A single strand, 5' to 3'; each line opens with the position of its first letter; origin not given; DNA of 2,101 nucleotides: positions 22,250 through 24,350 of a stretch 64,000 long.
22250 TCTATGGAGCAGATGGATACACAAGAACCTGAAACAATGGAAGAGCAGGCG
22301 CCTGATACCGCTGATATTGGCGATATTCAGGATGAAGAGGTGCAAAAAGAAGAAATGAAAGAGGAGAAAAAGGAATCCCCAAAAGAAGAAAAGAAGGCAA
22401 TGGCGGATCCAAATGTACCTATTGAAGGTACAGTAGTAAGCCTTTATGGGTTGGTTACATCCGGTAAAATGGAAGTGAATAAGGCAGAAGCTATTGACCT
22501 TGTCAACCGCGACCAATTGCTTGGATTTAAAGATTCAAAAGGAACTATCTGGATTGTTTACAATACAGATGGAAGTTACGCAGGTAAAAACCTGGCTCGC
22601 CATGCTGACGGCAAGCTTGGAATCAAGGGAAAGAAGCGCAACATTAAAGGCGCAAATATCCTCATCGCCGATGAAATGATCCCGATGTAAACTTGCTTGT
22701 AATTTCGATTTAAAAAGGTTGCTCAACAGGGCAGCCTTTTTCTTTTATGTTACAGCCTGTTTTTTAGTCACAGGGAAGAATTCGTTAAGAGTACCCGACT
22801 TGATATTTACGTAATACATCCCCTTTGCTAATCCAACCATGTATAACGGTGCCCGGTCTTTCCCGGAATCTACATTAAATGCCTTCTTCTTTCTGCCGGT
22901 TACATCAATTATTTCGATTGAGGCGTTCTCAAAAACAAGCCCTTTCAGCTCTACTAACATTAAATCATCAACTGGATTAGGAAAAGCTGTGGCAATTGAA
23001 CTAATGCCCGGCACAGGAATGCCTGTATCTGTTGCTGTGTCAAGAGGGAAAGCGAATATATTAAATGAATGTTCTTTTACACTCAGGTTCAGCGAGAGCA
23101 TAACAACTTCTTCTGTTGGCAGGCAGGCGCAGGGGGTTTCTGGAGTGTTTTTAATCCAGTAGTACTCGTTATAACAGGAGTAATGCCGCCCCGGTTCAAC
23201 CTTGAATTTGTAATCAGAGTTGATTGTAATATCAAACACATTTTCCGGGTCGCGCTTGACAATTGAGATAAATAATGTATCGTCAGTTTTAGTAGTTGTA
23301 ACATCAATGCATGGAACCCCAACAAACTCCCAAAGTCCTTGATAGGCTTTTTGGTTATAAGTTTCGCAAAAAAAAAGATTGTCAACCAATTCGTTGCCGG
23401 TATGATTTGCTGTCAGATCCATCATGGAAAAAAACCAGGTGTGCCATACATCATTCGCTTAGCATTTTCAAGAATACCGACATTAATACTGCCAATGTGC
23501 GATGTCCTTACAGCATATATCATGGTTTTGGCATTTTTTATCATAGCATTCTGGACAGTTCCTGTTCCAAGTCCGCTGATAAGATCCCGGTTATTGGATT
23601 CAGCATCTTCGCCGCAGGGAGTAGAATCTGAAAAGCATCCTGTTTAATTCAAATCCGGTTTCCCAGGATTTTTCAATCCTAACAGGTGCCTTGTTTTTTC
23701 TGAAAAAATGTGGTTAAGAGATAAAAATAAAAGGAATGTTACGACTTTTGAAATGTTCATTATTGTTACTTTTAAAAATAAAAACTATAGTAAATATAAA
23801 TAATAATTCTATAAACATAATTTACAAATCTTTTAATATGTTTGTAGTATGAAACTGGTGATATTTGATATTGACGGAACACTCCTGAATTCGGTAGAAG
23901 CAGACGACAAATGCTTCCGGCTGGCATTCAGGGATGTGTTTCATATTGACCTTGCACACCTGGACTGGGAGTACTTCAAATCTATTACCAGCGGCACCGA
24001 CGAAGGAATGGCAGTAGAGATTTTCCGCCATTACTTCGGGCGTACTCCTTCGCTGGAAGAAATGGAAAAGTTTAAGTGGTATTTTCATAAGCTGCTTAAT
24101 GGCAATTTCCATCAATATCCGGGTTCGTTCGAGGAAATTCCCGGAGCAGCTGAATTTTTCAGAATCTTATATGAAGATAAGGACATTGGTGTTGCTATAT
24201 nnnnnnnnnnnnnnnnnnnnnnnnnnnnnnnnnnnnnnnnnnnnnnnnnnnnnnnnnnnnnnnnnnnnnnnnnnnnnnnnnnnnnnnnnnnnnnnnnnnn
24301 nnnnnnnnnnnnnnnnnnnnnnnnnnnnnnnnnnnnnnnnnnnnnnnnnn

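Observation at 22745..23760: T9SS cargo gene interrupted by an in-frame stop and a homopolymer frameshift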

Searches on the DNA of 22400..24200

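Call 49: search_rna_families(source=window, start=22400, end=24200, threshold=evalue, max_evalue=1)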
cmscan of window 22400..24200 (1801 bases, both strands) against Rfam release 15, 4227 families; matches with E-value up to 1: 3.
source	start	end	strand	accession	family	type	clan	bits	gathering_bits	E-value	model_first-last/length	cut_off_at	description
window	23685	23760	-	RF02535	ODC_IRES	Cis-reg; IRES;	-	23.7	44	0.61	1-142/142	no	ODC internal ribosome entry site (IRES)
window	22609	22670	-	RF01421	snoR114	Gene; snRNA; snoRNA; CD-box;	-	20.8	45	0.73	1-87/87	no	small nucleolar RNA snoR114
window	22712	22748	+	RF00489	ctRNA_p42d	Gene; antisense;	-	20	50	0.37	1-46/46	no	ctRNA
